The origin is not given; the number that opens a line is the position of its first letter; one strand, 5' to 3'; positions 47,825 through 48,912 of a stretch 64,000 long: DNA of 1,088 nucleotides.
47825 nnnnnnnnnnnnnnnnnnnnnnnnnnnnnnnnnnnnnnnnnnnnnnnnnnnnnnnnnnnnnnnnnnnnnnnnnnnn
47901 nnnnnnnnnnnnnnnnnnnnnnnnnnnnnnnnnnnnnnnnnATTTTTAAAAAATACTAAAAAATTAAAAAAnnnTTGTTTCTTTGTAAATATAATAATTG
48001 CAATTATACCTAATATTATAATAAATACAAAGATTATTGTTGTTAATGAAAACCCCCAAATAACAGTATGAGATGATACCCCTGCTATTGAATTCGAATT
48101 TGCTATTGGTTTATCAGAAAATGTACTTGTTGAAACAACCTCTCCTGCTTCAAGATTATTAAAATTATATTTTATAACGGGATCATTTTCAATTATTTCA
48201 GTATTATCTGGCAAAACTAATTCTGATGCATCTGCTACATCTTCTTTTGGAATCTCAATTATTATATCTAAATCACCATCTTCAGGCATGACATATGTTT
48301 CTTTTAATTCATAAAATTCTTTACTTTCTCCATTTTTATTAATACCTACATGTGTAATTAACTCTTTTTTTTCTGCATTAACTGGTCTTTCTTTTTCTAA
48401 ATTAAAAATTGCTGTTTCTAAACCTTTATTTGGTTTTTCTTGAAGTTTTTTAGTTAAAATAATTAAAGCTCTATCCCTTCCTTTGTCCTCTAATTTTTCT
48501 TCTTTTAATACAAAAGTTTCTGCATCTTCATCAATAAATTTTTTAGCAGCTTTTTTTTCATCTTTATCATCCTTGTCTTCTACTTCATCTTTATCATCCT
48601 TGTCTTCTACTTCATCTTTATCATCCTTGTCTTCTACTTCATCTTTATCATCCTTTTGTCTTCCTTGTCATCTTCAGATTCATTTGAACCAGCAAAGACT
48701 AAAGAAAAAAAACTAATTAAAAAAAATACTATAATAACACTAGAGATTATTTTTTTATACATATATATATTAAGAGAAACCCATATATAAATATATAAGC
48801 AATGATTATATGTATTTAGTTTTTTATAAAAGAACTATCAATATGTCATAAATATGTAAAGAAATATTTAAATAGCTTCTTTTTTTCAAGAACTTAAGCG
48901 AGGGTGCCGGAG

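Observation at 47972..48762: Acidic 27-nt-repeat surface protein gene broken by frameshifts at a homopolymer and inside the repeat array (possible phase variation)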

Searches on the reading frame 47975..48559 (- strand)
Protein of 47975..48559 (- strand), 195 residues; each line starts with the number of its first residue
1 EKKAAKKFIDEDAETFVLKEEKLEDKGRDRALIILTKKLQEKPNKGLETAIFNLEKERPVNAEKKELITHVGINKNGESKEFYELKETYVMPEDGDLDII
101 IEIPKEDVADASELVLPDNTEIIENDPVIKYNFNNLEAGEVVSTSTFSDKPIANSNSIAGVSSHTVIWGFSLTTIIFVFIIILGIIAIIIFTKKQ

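Call 13: find_homologous_proteins(query=window:47975-48556:-, max_evalue=0.01)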
Query seq(194 aa) (194 aa): 2 proteins with E <= 0.01 among 329 candidates.
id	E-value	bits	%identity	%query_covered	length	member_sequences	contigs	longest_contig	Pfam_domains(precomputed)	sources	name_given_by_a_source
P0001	5.4e-116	403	100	100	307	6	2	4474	-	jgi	-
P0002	2.1e-106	372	92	88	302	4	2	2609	-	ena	-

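Call 15: find_encoding_contigs(protein=P0001, flank=5000, max_places=10)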
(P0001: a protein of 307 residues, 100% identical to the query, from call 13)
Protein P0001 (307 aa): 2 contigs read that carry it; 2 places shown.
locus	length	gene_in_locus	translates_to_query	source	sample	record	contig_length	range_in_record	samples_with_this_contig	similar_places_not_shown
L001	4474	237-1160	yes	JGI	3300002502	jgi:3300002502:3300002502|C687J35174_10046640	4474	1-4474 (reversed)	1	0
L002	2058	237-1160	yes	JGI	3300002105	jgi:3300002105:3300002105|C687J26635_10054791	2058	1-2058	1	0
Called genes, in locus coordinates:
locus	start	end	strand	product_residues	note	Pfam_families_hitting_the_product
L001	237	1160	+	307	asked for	-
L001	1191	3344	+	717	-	-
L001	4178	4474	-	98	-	?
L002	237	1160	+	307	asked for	-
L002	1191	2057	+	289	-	?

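Call 16: find_encoding_contigs(protein=P0002, flank=5000, max_places=10)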
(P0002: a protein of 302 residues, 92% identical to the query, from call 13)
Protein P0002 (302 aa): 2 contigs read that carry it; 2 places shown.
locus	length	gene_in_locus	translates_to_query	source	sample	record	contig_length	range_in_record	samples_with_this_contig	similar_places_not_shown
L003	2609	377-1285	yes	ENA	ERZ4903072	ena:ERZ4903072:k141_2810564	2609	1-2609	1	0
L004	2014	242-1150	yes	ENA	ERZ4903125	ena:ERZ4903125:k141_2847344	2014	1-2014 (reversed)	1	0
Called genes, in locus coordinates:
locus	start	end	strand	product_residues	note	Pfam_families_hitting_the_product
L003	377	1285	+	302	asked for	-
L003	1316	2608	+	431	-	?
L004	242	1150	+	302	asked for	-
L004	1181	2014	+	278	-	?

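Call 44: search_protein_representatives(protein=window:47975-48559:-)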
Query: 195 residues. Proteins with E-value up to 0.001 (for the whole library): 8; up to 1e-10: 2; up to 1e-30: 1. The best 8 are listed.
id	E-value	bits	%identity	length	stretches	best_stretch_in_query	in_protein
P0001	5.3e-117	404.4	100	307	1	1-195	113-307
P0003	1.2e-27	113.3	46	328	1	2-167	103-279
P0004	1.5e-07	47.8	31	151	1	39-160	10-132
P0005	5.5e-07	46.0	26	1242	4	22-108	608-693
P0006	3.7e-06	43.3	35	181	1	92-194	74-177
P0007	2.6e-04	37.3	40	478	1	88-150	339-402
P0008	3.0e-04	37.1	27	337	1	56-192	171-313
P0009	5.0e-04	36.4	34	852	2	98-159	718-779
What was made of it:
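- Tried and rejected: The exhaustive phmmer search gave 8 hits in 1.84 billion representatives (call 44).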

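Call 45: predict_structure(alignment_id=A1)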
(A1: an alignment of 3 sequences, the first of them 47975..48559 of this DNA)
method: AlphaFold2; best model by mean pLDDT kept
length: 195 residues; sequences in the alignment: 3
mean_pLDDT: 64.9   pTM: 0.45
mean pLDDT of the five models: 64.9, 58.8, 54.7, 53.4, 46.1
residues with pLDDT >= 90: 0; 70-90: 89; 50-70: 69; < 50: 37
segments of 3 or more residues with pLDDT < 50: 1-26, 163-171
pLDDT, mean of each block of 10 residues (from residue 1): 34 35 49 68 72 59 74 77 81 73 68 68 68 79 79 59 38 69 84 64
secondary structure, 60 per line:
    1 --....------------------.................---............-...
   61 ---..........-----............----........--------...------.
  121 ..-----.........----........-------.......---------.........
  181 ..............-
elements in order: H3-6 H25-41 H45-56 E58-60 E64-73 E79-90 E95-102 E120-122 E128-136 E141-148 E156-162 H172-194
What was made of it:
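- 47972..48667 (-): Open stretch in the second frame (231 codons plus stop) with no start codon before 48289. It comprises the rest of the array, a helical segment (48383..48559), a beta-sandwich segment (48068..48382), the TM anchor (47984..48061) and a KKQ tail. AF2 model, pLDDT 65 (call 45).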

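Call 48: search_protein_families(library=pfam, proteins=[P0003, P0004, P0006, P0007, P0008, P0009], max_evalue=0.1)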
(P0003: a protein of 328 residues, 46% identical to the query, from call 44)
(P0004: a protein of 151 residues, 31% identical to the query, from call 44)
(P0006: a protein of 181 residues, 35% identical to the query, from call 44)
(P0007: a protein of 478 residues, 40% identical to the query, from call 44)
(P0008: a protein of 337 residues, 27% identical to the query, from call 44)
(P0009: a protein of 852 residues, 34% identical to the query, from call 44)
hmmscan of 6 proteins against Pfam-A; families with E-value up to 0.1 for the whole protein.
P0003 (328 aa): 3 families
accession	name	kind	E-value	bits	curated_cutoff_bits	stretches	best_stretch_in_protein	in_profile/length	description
PF12685.13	SpoIIIAH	-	0.00055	20.4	30.6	1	5-120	4-117/191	SpoIIIAH-like protein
PF22251.1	PFF1_TM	-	0.0014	18.7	32.3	1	6-127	100-221/300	Vacuolar membrane protease, transmembrane domain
PF00746.26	Gram_pos_anchor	-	0.012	16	20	0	302-328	16-42/43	LPXTG cell wall anchor motif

P0004 (151 aa): 0 families

P0006 (181 aa): 3 families
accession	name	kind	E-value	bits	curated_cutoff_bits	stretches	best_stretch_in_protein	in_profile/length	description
PF21538.2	Med15_M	-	0.048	14.3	24.2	1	25-64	17-58/110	ARC105/Med15 mediator subunit central domain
PF13598.12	DUF4139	-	0.057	13.5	31.8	1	56-128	124-197/205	Domain of unknown function (DUF4139)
PF10052.14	DUF2288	-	0.091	13.3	25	0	8-45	29-66/91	Protein of unknown function (DUF2288)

P0007 (478 aa): 1 family
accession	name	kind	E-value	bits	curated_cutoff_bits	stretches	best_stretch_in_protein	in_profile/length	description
PF14283.11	CD1107-like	-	0.052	13.9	26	0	423-475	107-155/158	Mobile element protein CD1107-like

P0008 (337 aa): 0 families

P0009 (852 aa): 1 family
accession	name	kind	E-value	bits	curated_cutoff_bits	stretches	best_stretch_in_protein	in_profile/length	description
PF00801.26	PKD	-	0.0089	16.5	23.5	1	334-394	13-67/80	PKD domain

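Call 49: fold_search(model_id=the predicted structure, library=pdb)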
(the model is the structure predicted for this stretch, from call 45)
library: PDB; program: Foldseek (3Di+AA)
matches with E <= 10: 1318; with E <= 0.001: 0
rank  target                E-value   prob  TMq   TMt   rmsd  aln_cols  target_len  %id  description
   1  8qf8_A                2.1e-03  0.96  0.24  0.09  11.5       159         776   10  GH146 beta-L-arabinofuranosidase from Bacteroides thetaioatomicron in complex with beta-l-arabinofurano cyclophellitol (released 2023-12-13)
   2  8qf8_B                2.2e-03  0.95  0.24  0.09  11.5       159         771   10  GH146 beta-L-arabinofuranosidase from Bacteroides thetaioatomicron in complex with beta-l-arabinofurano cyclophellitol (released 2023-12-13)
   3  5opj                  2.3e-03  0.96  0.25  0.09  11.4       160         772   12  Beta-L-arabinofuranosidase (released 2018-02-28)
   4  1edy_A                2.7e-03  1.00  0.29  0.38   6.1       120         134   11  CRYSTAL STRUCTURE OF RAT ALPHA 1-MACROGLOBULIN RECEPTOR BINDING DOMAIN (released 2000-12-01)
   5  6yqh                  3.4e-03  0.97  0.27  0.09  11.0       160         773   11  GH146 beta-L-arabinofuranosidase bound to covalent inhibitor (released 2021-01-27)
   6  1edy_B                8.8e-03  0.97  0.27  0.37   7.9       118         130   13  CRYSTAL STRUCTURE OF RAT ALPHA 1-MACROGLOBULIN RECEPTOR BINDING DOMAIN (released 2000-12-01)
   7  6qfs_B                1.5e-02  0.84  0.24  0.36  11.5       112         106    8  Chargeless variant of the Cellulose-binding domain from Cellulomonas fimi (released 2019-12-18)
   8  9h99                  1.6e-02  0.28  0.16  0.05  19.2       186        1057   13  Native structure of the full-length pesticidal protein Cry1Ca18 at pH7, from crystals formed in vivo (released 2025-11-12)
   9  4mdr_A                1.7e-02  0.96  0.26  0.22   7.6       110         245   14  Crystal structure of adaptor protein complex 4 (AP-4) mu4 subunit C-terminal domain D190A mutant, in complex with a so (released 2014-03-12)
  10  3l81_A                1.8e-02  0.92  0.23  0.19   7.7       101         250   15  Crystal structure of adaptor protein complex 4 (AP-4) mu4 subunit C-terminal domain, in complex with a sorting peptide (released 2010-06-02)
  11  9ifr                  2.0e-02  0.90  0.25  0.37   8.3       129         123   10  CLIPPER domain from the Gram-negative fibrillar adhesin "B9T28_05395 (released 2025-11-26)
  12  6qfs_A                2.3e-02  0.98  0.31  0.51   5.9       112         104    5  Chargeless variant of the Cellulose-binding domain from Cellulomonas fimi (released 2019-12-18)
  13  3abz_B                2.3e-02  0.96  0.23  0.07   6.3        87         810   17  Crystal structure of Se-Met labeled Beta-glucosidase from Kluyveromyces marxianus (released 2010-08-11)
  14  2xsk                  2.3e-02  0.90  0.23  0.40   7.9       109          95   10  E. coli curli protein CsgC - SeCys (released 2010-12-29)
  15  3hrz_B                2.3e-02  0.89  0.25  0.21  15.2       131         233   10  Cobra Venom Factor (CVF) in complex with human factor B (released 2009-07-07)
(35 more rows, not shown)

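Call 54: search_protein_families(library=ncbifam, proteins=[P0001, P0003, P0006, P0007, P0008], max_evalue=0.1)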
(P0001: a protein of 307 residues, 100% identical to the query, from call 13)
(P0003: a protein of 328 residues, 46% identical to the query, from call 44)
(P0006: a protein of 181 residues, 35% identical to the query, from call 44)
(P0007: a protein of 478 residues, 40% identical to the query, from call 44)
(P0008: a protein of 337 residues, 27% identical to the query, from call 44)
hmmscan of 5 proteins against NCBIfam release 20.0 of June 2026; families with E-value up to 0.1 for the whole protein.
P0001 (307 aa): 3 families
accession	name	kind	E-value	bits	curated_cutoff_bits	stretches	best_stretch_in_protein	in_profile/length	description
NF006360.0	PRK08581.1-2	equivalog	0.0017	16.8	605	1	26-119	177-273/709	amidase domain-containing protein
NF038340.1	SAR2788_fam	subfamily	0.0063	16.3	50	1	3-79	1-77/177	SAR2788 family putative toxin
NF047351.1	lipase_YSIRK_Sa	exception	0.025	12.9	650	1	33-125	172-263/704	YSIRK-targeted triacylglycerol lipase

P0003 (328 aa): 5 families
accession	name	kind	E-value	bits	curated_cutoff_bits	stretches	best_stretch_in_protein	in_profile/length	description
NF033598.2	elast_bind_EbpS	equivalog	0.00059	18.9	300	1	6-121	313-429/498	elastin-binding protein EbpS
TIGR01167.1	LPXTG_anchor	domain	0.014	16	15.9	1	301-327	8-33/34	LPXTG cell wall anchor domain-containing protein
NF043060.1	MAP_0585_fam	equivalog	0.017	15.2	170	1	29-128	25-139/319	MAP_0585 family protein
NF041422.1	VirB10_subf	subfamily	0.017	14.6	400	1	5-134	61-186/404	VirB10/TraB/TrbI family type IV secretion system protein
NF047351.1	lipase_YSIRK_Sa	exception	0.027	12.8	650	1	52-135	57-294/704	YSIRK-targeted triacylglycerol lipase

P0006 (181 aa): 0 families

P0007 (478 aa): 0 families

P0008 (337 aa): 0 families

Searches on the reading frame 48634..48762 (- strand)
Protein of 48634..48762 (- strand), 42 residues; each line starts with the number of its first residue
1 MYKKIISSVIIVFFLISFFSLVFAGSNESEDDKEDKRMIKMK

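Call 23: find_encoding_contigs(protein=window:48634-48762:-, flank=3000, max_places=10)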
Protein window:48634-48762:- (42 aa): no gene with exactly this product is on record in the collection.
